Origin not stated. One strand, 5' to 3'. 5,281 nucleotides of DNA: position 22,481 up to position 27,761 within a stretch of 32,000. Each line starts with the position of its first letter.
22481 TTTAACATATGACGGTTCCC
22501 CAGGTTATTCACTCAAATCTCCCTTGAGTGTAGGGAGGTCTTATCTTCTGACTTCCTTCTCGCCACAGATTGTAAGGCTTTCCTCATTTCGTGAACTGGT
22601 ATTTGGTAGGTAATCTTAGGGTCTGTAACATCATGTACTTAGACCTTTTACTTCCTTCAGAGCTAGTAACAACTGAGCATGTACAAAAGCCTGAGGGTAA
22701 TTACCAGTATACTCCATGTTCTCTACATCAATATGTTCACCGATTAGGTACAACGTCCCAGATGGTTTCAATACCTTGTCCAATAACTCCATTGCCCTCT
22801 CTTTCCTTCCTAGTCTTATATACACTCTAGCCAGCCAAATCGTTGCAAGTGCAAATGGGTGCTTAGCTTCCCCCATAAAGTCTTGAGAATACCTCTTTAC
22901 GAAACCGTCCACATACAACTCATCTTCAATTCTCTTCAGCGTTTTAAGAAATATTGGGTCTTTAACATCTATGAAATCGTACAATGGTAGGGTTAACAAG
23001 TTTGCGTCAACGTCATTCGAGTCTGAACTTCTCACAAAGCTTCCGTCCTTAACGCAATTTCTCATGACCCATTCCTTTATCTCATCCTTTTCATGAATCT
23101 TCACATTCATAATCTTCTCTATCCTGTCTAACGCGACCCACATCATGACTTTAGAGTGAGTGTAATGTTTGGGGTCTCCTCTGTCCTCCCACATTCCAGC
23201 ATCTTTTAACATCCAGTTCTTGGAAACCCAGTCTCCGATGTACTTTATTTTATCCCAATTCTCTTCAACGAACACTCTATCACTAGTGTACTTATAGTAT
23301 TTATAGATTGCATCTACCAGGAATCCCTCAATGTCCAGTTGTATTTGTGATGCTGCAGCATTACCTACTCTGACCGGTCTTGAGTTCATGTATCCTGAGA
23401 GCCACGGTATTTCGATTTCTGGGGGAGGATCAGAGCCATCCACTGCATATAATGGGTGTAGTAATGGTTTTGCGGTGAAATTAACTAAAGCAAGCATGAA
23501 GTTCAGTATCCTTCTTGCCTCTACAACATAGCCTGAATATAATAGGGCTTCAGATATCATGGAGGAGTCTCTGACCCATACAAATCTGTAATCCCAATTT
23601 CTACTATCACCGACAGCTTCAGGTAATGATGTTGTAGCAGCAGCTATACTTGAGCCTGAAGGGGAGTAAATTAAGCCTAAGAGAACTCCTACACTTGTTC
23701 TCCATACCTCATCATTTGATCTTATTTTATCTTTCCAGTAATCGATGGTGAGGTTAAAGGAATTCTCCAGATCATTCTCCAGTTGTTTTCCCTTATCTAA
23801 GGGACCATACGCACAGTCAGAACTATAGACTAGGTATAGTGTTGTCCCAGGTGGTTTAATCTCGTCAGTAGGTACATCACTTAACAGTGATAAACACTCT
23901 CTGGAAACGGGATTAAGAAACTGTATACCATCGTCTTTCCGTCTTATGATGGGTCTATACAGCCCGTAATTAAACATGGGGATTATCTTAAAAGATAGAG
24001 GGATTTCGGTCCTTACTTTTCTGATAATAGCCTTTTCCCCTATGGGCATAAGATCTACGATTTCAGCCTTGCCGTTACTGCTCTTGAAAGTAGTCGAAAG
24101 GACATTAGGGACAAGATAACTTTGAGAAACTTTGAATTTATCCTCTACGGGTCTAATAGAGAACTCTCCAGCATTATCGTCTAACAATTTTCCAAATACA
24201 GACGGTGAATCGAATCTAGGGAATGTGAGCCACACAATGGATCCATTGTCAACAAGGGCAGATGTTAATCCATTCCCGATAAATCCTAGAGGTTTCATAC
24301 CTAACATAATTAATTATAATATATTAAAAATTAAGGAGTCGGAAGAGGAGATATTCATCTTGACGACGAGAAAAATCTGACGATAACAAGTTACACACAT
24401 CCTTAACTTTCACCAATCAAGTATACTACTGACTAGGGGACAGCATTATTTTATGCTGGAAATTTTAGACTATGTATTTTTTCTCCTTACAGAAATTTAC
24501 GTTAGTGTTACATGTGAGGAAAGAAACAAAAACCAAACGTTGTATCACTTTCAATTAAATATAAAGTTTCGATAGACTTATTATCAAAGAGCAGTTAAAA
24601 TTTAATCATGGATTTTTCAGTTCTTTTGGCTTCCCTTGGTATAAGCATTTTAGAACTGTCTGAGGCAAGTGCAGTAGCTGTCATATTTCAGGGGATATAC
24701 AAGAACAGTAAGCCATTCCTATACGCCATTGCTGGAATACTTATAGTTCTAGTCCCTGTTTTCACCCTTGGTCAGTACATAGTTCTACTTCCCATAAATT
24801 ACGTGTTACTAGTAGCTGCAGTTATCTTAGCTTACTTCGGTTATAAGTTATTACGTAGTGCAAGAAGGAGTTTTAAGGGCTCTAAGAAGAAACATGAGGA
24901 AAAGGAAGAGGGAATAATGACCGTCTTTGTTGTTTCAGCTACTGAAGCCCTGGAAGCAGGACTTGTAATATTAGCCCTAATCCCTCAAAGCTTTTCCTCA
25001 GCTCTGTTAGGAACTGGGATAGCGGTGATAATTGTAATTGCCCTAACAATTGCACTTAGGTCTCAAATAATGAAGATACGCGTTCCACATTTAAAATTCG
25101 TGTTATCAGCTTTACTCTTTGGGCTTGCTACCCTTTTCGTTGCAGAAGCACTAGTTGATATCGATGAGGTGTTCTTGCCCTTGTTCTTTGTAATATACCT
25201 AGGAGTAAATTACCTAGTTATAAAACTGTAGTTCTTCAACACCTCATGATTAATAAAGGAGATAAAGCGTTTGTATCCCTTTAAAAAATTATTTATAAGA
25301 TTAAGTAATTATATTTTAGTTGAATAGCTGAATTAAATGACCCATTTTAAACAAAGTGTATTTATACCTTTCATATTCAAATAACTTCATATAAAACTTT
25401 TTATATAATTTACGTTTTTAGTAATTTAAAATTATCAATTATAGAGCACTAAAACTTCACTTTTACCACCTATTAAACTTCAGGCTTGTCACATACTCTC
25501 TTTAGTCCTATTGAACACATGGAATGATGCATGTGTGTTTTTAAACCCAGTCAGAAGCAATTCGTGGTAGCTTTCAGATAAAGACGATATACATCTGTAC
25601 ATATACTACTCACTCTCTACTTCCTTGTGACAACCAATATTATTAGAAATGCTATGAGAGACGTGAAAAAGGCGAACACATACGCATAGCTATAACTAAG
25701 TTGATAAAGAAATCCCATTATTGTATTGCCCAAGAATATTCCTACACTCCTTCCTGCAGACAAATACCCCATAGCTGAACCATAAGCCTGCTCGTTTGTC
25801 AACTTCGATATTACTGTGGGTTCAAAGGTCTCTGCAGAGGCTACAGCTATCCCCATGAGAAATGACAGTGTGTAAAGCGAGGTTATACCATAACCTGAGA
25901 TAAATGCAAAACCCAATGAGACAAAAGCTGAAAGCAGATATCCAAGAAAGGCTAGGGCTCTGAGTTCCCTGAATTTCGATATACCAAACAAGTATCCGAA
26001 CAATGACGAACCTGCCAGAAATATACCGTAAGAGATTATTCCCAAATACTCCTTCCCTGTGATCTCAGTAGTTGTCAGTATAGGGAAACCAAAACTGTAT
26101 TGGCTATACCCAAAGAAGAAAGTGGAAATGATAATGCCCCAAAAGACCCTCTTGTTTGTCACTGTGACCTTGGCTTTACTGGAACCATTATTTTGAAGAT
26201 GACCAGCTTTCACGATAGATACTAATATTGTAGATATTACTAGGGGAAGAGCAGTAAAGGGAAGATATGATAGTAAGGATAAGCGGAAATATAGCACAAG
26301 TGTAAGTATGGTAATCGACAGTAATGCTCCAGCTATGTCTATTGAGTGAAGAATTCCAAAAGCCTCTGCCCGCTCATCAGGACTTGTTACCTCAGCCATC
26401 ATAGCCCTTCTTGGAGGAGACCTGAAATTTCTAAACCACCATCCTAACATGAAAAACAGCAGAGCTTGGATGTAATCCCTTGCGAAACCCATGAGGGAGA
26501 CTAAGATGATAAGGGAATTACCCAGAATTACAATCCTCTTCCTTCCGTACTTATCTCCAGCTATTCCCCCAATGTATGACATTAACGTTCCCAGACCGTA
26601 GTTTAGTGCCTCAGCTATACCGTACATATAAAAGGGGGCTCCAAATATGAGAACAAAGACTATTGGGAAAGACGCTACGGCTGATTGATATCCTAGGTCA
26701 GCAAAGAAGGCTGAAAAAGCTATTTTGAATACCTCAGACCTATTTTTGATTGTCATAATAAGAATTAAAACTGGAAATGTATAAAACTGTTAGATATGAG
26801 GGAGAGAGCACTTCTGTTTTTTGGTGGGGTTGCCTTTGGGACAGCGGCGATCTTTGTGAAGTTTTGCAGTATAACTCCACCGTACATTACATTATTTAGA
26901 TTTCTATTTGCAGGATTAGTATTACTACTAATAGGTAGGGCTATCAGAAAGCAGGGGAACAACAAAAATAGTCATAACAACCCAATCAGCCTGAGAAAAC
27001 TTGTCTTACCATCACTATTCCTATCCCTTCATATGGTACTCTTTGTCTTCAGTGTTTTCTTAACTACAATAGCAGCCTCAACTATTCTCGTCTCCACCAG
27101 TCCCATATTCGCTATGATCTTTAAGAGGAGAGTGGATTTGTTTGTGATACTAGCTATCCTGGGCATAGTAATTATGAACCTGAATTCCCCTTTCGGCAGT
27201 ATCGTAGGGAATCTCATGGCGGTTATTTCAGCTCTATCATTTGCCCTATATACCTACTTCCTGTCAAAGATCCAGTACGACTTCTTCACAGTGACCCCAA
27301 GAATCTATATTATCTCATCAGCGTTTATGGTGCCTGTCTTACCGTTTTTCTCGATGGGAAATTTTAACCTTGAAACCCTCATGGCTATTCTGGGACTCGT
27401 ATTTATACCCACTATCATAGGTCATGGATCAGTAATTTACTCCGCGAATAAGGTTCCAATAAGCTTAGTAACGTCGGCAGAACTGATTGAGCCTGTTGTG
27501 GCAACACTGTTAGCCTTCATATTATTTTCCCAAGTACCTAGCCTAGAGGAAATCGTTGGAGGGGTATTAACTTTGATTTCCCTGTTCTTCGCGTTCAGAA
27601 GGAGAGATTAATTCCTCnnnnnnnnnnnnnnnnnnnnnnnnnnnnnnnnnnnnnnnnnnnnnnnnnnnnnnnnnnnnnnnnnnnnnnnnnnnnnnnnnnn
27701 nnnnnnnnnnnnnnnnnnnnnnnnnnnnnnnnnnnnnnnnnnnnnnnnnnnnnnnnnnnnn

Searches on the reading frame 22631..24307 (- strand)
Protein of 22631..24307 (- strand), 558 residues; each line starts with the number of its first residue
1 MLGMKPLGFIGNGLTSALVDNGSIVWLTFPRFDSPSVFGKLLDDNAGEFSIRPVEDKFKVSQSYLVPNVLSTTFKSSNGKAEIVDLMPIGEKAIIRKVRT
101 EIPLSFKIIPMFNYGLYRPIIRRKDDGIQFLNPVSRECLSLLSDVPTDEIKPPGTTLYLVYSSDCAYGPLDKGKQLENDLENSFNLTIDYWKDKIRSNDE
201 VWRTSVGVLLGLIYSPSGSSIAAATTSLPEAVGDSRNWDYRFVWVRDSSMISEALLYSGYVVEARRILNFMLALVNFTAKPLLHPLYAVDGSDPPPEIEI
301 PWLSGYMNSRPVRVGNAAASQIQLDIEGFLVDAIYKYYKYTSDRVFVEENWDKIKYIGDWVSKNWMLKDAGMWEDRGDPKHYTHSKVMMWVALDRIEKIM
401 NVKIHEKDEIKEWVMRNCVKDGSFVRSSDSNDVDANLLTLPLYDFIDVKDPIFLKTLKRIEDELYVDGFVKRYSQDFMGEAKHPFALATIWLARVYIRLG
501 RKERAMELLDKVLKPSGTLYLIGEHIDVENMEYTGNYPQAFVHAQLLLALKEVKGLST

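Call 20: search_protein_families(library=pfam, proteins=[window:22631-24307:-], max_evalue=0.001)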
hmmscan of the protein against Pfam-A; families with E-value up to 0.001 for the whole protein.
window:22631-24307:- (558 aa): 2 families
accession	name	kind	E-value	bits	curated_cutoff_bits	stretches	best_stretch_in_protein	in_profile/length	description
PF00723.27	Glyco_hydro_15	-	1.9e-62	212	22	1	205-549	10-425/427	Glycosyl hydrolases family 15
PF19291.4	TREH_N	-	5.7e-10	39.3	23.1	1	8-130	19-144/211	Trehalase-like, N-terminal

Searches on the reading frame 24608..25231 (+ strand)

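Call 25: search_protein_families(library=pfam, proteins=[window:24608-25231:+], max_evalue=0.00001)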
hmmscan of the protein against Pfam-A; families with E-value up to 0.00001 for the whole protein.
window:24608-25231:+ (207 aa): 1 family
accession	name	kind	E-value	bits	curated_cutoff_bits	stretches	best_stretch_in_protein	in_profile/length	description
PF16955.11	OFeT_1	-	3.3e-105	350.8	26.9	1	1-206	1-207/207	Ferrous iron uptake permease, iron-lead transporter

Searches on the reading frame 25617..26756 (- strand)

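Call 25: search_protein_families(library=pfam, proteins=[window:25617-26756:-], max_evalue=0.00001)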
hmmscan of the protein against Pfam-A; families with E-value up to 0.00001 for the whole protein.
window:25617-26756:- (379 aa): 1 family
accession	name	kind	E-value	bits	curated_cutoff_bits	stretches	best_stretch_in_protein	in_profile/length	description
PF07690.21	MFS_1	-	2.2e-27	96.3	33.4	2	12-289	1-291/347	Major Facilitator Superfamily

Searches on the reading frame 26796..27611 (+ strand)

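Call 25: search_protein_families(library=pfam, proteins=[window:26796-27611:+], max_evalue=0.00001)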
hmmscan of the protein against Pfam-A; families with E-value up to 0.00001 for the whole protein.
window:26796-27611:+ (271 aa): 1 family
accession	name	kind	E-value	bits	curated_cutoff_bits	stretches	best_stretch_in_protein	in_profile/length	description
PF00892.27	EamA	-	2.2e-18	67.3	28.2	1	138-267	3-134/135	EamA-like transporter family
